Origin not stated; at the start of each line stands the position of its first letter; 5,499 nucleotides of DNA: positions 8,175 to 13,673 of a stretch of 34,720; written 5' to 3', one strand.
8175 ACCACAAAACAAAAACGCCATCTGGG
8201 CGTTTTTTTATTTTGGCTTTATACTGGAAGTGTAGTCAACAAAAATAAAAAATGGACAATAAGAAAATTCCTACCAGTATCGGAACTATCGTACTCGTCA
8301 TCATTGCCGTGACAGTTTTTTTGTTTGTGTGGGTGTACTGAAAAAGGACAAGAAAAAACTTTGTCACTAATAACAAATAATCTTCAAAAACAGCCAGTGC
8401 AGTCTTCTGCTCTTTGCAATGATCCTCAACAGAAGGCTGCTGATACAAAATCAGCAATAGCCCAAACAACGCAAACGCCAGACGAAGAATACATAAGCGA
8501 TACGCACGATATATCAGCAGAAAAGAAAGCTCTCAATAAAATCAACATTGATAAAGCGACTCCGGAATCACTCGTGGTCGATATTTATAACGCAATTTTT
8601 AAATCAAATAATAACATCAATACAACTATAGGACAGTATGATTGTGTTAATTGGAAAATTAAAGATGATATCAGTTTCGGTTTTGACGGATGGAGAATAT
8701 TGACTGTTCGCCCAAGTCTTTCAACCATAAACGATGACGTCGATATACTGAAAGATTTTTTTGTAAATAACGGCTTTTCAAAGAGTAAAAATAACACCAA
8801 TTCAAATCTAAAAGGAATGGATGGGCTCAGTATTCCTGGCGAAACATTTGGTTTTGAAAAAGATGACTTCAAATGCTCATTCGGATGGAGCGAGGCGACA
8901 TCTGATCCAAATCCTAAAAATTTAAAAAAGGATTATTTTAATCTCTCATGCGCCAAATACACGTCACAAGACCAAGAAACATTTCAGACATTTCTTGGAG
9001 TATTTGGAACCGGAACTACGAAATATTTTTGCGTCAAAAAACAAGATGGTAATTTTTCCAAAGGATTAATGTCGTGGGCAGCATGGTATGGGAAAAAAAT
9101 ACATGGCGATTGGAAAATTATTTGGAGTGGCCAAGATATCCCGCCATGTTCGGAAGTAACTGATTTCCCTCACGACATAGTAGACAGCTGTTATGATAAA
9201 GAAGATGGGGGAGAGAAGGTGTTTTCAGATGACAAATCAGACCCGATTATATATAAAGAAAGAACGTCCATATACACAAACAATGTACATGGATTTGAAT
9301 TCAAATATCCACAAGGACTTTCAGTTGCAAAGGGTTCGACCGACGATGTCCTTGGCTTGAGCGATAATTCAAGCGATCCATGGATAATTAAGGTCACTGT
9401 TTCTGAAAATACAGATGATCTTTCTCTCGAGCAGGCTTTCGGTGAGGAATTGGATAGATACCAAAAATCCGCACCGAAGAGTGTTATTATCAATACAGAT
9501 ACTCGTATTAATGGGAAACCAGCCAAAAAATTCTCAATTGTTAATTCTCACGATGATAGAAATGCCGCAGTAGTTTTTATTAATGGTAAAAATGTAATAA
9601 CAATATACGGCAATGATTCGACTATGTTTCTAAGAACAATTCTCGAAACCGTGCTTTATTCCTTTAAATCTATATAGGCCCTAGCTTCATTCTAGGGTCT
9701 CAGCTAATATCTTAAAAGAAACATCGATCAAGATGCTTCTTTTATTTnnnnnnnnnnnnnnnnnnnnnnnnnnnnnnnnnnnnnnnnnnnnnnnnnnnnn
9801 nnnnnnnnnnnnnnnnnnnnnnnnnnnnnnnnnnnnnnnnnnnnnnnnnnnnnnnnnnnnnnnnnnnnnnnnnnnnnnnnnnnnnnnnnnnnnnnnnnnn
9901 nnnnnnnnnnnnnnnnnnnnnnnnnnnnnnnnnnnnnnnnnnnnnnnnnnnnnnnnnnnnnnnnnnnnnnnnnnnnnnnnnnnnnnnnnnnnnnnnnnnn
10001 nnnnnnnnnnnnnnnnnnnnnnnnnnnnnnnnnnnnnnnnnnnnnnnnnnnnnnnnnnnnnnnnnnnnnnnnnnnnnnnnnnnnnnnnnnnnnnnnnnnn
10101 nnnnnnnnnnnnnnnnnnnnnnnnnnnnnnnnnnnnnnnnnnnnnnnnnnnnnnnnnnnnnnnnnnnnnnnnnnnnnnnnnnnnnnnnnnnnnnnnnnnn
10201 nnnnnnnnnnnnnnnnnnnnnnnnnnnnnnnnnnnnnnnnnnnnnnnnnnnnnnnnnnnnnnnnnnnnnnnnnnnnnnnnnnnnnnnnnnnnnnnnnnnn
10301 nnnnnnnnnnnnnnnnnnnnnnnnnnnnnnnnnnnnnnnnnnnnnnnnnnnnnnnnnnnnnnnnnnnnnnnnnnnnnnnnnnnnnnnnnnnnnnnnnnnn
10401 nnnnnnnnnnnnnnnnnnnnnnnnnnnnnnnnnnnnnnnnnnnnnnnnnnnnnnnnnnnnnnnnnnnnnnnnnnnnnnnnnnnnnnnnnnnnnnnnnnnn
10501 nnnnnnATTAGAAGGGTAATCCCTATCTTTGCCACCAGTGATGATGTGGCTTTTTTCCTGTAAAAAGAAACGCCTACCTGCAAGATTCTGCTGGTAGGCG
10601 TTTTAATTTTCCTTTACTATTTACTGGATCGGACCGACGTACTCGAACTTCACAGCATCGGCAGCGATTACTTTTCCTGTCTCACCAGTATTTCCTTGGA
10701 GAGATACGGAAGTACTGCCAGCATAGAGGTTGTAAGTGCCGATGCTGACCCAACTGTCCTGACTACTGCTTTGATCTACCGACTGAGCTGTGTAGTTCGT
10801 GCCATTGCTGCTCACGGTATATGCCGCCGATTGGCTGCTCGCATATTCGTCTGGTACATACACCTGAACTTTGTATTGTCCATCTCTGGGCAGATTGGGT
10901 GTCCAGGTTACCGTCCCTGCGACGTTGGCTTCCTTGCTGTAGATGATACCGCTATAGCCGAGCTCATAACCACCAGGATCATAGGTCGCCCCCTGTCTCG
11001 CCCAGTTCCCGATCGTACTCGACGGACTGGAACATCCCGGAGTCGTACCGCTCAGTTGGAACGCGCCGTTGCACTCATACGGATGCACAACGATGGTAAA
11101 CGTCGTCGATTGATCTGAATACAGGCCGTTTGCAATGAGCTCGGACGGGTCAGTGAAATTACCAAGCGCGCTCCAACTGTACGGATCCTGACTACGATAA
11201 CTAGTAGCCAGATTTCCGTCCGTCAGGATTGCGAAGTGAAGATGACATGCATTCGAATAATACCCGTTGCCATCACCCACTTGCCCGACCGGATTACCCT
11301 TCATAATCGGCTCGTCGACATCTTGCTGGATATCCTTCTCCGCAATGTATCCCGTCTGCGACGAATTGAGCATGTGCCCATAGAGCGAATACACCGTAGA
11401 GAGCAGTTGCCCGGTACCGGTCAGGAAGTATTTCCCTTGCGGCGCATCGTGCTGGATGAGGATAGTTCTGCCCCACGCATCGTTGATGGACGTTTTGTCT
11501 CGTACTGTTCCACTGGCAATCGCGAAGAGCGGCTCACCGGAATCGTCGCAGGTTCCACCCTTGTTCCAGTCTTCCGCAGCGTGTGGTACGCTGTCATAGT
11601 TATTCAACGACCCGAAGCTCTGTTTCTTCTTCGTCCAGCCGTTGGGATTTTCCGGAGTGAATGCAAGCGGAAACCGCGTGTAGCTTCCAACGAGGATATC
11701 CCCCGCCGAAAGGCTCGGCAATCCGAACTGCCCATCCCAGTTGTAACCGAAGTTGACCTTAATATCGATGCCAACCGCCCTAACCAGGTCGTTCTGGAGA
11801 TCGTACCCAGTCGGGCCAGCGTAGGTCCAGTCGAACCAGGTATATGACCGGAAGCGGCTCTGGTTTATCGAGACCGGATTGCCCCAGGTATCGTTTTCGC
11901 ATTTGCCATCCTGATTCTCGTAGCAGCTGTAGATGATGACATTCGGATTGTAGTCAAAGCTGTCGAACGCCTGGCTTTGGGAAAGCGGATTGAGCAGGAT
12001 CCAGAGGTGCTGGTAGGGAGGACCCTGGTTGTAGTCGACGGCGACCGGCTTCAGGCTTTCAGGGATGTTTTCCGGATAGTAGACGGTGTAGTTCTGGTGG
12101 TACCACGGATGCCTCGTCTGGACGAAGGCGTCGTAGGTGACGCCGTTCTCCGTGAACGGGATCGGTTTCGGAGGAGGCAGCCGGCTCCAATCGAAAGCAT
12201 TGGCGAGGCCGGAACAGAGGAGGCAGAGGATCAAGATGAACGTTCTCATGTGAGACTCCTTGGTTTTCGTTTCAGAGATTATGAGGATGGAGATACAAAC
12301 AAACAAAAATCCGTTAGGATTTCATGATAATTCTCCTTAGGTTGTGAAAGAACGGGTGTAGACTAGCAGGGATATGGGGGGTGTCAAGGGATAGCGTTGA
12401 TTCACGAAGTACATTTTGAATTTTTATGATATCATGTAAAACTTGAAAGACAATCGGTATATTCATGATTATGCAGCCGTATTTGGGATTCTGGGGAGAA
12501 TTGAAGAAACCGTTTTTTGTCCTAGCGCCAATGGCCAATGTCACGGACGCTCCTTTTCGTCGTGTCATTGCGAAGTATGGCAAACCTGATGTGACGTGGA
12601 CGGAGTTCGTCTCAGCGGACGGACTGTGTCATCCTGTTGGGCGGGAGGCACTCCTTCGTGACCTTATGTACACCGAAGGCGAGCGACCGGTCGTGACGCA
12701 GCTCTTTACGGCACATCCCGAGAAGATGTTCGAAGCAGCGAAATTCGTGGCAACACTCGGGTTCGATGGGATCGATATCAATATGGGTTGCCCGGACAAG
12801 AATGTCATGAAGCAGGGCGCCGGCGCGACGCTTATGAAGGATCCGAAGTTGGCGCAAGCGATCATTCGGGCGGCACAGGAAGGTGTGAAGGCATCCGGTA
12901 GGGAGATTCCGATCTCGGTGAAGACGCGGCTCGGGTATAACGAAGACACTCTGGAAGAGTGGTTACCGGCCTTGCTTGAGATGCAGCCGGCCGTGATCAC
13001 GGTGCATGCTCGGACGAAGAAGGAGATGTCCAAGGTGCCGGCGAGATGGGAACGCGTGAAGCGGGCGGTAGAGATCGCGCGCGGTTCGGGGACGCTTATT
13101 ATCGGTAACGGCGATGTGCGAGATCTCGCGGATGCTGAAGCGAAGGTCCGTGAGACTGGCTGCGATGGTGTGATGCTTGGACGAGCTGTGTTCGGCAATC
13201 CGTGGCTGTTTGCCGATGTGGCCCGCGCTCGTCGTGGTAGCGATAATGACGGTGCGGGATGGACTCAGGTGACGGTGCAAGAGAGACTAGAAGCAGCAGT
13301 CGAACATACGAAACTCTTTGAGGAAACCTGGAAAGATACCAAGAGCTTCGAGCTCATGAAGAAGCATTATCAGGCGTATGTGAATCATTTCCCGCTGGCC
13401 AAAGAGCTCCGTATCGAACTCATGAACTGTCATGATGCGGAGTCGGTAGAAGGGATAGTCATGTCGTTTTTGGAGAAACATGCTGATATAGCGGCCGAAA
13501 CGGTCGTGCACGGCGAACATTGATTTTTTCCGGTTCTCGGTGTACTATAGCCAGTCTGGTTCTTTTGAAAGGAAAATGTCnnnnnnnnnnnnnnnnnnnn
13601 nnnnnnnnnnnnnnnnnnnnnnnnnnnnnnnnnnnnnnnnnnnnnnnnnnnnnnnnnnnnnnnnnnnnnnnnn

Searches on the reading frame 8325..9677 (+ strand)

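Call 12: search_protein_families(library=pfam, proteins=[window:8325-9677:+], max_evalue=0.01)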
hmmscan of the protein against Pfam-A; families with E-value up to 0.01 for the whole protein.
window:8325-9677:+ (450 aa): 1 family
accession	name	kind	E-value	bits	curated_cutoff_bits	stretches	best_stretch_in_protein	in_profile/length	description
PF01789.22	PsbP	-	0.0053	17.2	23.5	0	315-447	4-153/155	PsbP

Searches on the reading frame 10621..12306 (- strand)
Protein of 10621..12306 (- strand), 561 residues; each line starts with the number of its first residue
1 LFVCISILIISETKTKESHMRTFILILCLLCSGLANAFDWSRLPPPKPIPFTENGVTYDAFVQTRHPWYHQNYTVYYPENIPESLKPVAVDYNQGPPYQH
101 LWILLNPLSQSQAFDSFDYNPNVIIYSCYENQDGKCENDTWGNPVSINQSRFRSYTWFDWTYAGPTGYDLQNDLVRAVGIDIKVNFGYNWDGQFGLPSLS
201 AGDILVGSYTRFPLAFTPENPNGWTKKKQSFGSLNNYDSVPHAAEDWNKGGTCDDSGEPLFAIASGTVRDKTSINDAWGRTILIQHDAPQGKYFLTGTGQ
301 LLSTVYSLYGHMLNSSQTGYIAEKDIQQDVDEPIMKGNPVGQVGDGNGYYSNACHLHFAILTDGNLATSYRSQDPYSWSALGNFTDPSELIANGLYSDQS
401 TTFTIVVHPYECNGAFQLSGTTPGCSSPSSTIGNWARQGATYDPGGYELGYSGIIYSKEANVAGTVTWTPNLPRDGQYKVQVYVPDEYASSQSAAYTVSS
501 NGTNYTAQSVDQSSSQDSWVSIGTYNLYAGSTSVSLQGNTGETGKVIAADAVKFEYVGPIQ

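Call 12: search_protein_families(library=pfam, proteins=[window:10621-12306:-], max_evalue=0.01)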
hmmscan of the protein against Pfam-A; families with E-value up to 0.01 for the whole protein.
window:10621-12306:- (561 aa): 2 families
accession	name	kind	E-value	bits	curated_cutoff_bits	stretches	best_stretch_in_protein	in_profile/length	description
PF25275.1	Golvesin_C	-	2.5e-21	76.6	31.6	1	432-555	14-131/132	Golvesin C-terminal domain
PF01551.29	Peptidase_M23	-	1.4e-06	28.9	28.7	1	256-365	12-92/96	Peptidase family M23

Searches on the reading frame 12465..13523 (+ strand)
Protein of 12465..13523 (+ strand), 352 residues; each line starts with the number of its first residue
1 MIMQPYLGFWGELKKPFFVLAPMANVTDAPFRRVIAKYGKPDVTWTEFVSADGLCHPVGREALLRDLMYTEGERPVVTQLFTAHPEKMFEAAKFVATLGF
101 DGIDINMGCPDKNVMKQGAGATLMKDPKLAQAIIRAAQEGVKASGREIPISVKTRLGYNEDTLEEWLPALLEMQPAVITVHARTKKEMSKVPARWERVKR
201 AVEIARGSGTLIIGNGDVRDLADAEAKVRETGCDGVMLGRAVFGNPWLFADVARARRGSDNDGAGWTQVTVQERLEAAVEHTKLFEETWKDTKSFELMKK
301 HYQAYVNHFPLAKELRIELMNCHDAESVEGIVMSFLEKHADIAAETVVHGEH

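Call 12: search_protein_families(library=pfam, proteins=[window:12465-13523:+], max_evalue=0.01)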
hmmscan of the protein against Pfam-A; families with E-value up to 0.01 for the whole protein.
window:12465-13523:+ (352 aa): 1 family
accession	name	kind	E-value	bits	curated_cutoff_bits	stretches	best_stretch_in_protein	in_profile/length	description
PF01207.24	Dus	-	5.2e-68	229.9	20.4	1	20-328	2-298/311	Dihydrouridine synthase (Dus)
